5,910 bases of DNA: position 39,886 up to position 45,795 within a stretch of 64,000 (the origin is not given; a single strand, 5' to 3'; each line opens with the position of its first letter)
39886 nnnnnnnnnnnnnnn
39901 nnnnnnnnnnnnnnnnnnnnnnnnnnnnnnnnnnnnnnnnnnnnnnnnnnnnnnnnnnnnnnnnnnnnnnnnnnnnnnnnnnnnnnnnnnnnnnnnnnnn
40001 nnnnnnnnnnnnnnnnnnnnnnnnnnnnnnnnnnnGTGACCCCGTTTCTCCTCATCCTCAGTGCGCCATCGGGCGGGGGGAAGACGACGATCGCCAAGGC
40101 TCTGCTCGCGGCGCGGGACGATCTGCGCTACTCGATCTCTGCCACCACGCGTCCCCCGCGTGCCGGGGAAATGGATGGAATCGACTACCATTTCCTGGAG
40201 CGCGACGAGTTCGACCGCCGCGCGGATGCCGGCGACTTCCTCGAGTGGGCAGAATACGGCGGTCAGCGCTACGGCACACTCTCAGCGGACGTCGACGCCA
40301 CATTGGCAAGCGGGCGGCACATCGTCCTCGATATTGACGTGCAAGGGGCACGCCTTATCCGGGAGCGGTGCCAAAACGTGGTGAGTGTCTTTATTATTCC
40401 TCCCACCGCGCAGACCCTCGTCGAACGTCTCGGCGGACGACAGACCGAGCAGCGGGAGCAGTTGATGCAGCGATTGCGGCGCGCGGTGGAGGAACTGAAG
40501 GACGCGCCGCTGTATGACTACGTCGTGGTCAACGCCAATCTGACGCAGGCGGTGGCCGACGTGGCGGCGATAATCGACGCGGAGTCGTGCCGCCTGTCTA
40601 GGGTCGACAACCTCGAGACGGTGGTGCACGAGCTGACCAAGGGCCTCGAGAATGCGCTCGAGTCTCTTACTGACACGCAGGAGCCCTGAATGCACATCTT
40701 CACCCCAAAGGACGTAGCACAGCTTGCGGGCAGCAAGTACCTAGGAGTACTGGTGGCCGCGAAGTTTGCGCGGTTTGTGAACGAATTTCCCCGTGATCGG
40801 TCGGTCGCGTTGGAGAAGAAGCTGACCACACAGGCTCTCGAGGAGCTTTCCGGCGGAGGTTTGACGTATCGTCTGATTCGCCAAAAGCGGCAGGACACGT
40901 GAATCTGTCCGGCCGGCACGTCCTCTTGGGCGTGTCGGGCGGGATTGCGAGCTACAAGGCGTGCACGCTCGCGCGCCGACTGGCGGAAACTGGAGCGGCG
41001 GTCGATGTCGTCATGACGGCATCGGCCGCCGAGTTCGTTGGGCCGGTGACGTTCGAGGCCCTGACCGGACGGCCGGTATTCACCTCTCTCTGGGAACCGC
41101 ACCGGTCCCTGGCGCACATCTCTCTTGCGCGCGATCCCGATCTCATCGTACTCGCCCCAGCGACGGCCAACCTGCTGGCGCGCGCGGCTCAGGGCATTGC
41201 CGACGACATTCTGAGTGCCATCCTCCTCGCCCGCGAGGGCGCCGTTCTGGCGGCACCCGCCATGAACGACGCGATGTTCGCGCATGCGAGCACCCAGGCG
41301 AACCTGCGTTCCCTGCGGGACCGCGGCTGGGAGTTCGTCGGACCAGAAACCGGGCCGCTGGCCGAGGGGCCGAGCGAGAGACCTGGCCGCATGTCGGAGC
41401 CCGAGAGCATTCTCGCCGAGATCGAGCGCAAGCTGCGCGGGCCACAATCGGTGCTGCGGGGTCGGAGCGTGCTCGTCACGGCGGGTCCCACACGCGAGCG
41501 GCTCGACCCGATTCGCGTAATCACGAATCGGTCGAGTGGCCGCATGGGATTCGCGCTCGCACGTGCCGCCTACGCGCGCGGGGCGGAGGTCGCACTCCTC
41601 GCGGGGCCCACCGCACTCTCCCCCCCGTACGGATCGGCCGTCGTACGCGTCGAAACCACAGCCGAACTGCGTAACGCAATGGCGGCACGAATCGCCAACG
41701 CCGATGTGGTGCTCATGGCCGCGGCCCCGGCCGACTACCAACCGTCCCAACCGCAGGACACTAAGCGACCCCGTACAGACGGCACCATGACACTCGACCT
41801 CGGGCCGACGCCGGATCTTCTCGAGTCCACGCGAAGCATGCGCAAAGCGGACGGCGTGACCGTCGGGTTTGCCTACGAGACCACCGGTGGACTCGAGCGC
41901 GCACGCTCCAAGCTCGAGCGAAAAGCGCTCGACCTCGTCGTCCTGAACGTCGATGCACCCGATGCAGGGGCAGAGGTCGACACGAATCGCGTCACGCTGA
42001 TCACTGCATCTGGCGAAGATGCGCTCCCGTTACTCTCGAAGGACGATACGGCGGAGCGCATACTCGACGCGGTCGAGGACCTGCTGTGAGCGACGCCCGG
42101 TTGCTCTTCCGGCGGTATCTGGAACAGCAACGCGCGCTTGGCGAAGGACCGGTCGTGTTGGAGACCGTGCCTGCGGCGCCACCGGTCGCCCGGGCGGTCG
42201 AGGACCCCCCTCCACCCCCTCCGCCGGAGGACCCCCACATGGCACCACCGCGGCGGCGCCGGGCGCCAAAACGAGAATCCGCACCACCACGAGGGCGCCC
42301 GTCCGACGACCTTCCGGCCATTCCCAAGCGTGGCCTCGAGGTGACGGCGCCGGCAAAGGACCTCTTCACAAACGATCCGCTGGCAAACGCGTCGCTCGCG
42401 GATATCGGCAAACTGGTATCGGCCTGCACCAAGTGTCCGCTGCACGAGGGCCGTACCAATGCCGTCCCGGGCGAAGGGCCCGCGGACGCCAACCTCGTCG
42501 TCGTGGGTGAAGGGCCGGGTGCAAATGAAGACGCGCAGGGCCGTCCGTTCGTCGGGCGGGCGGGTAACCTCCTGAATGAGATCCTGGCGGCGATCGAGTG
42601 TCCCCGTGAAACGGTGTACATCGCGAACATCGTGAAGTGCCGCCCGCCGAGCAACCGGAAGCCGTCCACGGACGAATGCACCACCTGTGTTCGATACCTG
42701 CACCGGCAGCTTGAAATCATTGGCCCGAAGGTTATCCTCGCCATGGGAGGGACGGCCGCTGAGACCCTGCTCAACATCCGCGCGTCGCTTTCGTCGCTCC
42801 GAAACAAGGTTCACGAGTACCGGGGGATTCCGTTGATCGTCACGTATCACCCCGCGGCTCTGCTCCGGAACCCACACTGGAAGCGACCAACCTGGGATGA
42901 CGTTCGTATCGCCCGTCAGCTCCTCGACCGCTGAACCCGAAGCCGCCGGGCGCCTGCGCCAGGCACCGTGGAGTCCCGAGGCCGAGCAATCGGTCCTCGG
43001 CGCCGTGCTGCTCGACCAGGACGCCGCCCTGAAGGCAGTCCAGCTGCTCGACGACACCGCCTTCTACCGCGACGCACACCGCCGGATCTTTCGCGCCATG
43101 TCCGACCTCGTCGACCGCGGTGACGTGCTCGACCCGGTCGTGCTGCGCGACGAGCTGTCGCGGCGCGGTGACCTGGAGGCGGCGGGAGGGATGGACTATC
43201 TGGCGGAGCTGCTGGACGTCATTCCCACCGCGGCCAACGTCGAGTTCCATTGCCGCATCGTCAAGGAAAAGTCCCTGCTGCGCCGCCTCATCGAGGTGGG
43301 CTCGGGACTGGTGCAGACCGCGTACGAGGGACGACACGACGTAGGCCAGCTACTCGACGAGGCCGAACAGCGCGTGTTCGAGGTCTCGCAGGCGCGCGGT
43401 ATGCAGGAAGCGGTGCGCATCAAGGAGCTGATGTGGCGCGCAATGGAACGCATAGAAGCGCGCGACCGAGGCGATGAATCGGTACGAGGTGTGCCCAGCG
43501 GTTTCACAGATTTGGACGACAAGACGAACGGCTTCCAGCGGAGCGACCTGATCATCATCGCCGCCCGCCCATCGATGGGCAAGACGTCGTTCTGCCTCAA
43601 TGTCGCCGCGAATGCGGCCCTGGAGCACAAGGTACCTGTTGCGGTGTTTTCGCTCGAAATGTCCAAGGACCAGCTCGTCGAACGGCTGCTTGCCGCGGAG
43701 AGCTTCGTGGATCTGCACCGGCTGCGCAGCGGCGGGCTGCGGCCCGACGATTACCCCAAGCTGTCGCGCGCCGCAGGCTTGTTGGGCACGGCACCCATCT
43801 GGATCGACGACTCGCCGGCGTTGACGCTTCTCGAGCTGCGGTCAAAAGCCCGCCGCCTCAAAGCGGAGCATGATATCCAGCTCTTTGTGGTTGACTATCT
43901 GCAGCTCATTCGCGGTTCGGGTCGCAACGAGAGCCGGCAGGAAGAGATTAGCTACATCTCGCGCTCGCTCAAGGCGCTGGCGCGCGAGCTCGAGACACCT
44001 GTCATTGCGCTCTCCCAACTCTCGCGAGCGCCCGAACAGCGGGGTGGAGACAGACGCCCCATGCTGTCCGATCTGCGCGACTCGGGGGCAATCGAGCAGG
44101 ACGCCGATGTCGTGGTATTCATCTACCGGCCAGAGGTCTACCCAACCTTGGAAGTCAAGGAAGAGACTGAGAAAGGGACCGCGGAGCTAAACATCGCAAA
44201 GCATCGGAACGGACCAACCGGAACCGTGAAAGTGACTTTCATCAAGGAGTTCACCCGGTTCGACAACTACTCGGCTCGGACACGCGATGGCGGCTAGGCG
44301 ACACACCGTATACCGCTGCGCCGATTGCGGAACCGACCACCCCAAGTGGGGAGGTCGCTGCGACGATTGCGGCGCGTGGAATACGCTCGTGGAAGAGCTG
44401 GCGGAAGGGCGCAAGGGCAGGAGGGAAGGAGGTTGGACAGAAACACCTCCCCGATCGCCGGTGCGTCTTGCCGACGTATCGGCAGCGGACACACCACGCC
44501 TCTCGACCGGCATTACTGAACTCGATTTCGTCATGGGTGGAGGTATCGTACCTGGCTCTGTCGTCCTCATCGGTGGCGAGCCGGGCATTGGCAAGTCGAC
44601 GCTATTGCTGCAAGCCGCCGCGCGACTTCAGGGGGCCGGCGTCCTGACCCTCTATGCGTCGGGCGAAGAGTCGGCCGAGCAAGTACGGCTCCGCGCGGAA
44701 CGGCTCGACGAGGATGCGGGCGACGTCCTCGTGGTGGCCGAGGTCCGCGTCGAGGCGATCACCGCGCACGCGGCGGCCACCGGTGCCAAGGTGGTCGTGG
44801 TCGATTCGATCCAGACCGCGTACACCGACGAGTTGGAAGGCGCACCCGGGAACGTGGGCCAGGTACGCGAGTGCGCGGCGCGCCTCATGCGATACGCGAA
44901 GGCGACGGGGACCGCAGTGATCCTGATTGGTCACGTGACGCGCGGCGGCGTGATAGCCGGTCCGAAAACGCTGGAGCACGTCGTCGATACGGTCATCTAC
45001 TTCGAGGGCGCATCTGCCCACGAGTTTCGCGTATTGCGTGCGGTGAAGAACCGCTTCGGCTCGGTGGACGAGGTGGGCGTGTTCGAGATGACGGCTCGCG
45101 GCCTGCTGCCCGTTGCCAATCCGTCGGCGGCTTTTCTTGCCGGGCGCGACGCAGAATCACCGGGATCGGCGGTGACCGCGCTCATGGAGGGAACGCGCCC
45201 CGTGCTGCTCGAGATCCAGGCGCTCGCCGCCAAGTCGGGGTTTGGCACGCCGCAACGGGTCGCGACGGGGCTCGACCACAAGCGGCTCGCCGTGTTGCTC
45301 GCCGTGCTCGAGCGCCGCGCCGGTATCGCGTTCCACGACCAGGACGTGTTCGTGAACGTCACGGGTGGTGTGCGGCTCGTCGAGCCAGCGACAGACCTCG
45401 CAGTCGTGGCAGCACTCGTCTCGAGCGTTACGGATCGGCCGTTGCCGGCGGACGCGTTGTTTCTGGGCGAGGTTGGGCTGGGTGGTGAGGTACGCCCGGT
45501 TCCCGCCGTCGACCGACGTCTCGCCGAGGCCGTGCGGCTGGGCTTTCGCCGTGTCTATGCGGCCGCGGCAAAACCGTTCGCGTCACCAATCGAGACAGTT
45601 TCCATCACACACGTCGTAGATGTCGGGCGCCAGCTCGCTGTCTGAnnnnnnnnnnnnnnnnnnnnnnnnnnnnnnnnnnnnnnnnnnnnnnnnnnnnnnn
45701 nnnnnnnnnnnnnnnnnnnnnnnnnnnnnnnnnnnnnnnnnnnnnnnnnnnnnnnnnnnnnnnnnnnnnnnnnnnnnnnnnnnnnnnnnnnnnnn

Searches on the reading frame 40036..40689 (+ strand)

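Call 47: search_protein_families(library=pfam, proteins=[window:40036-40689:+], max_evalue=0.001)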
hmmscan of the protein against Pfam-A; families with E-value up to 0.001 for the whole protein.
window:40036-40689:+ (217 aa): 1 family
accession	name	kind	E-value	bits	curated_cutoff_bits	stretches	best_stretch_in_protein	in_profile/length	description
PF00625.27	Guanylate_kin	-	3.7e-45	154.3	25.2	1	5-182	4-181/182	Guanylate kinase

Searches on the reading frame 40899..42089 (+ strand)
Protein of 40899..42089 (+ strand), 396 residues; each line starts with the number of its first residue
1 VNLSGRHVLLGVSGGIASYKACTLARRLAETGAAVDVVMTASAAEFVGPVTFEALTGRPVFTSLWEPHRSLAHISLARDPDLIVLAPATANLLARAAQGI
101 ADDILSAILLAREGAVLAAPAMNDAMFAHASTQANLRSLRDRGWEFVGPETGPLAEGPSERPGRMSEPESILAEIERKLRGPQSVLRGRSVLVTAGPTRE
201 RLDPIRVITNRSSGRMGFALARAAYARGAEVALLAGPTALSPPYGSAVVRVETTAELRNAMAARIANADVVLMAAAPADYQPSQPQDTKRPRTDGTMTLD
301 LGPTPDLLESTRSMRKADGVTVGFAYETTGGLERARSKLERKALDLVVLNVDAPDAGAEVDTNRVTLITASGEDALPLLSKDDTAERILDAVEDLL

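Call 47: search_protein_families(library=pfam, proteins=[window:40899-42089:+], max_evalue=0.001)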
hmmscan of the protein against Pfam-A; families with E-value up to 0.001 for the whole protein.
window:40899-42089:+ (396 aa): 2 families
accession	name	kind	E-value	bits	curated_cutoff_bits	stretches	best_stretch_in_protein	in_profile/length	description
PF04127.22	DFP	-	6.8e-61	205.8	22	1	186-368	1-186/186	DNA/pantothenate metabolism flavoprotein C-terminal domain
PF02441.25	Flavoprotein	-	2.9e-27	95.7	22.7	1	7-178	2-161/162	Flavoprotein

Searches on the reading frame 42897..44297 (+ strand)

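Call 47: search_protein_families(library=pfam, proteins=[window:42897-44297:+], max_evalue=0.001)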
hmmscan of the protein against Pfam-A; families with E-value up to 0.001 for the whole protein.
window:42897-44297:+ (466 aa): 4 families
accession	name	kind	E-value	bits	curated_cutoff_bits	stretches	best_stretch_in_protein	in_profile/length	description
PF03796.21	DnaB_C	-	9.5e-108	359.8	27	1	198-457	1-255/255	DnaB-like helicase C terminal domain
PF00772.26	DnaB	-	1.1e-30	106.1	23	1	23-124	2-103/103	DnaB-like helicase N terminal domain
PF13481.12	AAA_25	-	4.9e-12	46.3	27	1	206-375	22-190/195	AAA domain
PF06745.19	ATPase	-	0.00025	20.9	26.6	0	199-265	1-68/231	KaiC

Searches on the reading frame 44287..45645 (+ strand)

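Call 47: search_protein_families(library=pfam, proteins=[window:44287-45645:+], max_evalue=0.001)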
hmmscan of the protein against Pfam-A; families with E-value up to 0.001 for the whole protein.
window:44287-45645:+ (452 aa): 11 families
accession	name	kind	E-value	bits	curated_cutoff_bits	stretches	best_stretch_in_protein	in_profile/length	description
PF06745.19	ATPase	-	6.2e-17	62.2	26.6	2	73-145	2-75/231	KaiC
PF13481.12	AAA_25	-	2.6e-15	57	27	1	57-220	3-193/195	AAA domain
PF18073.7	Zn_ribbon_LapB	-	3.8e-10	39.7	25.7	1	9-36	1-28/28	Rubredoxin metal binding domain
PF13401.12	AAA_22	-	3.5e-07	31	27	1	92-216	7-123/130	AAA domain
PF03796.21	DnaB_C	-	1.9e-06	27.9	27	1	72-136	2-66/255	DnaB-like helicase C terminal domain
PF13191.12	AAA_16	-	2.1e-06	28.8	32.6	1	91-144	25-87/167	AAA ATPase domain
PF00154.27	RecA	-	1.4e-05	25.1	27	1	59-205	20-168/262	recA bacterial DNA recombination protein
PF13541.12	ChlI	-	2.7e-05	24.5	27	1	344-424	35-116/121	Subunit ChlI of Mg-chelatase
PF25199.1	nSTAND_NTPase5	-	4.7e-05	23.7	34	1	90-153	41-105/145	Novel STAND NTPase 5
PF13479.12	AAA_24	-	5e-05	23.7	27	1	92-218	4-131/195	AAA domain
PF05362.19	Lon_C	-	6.7e-05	23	21.1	1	349-424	91-167/205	Lon protease (S16) C-terminal proteolytic domain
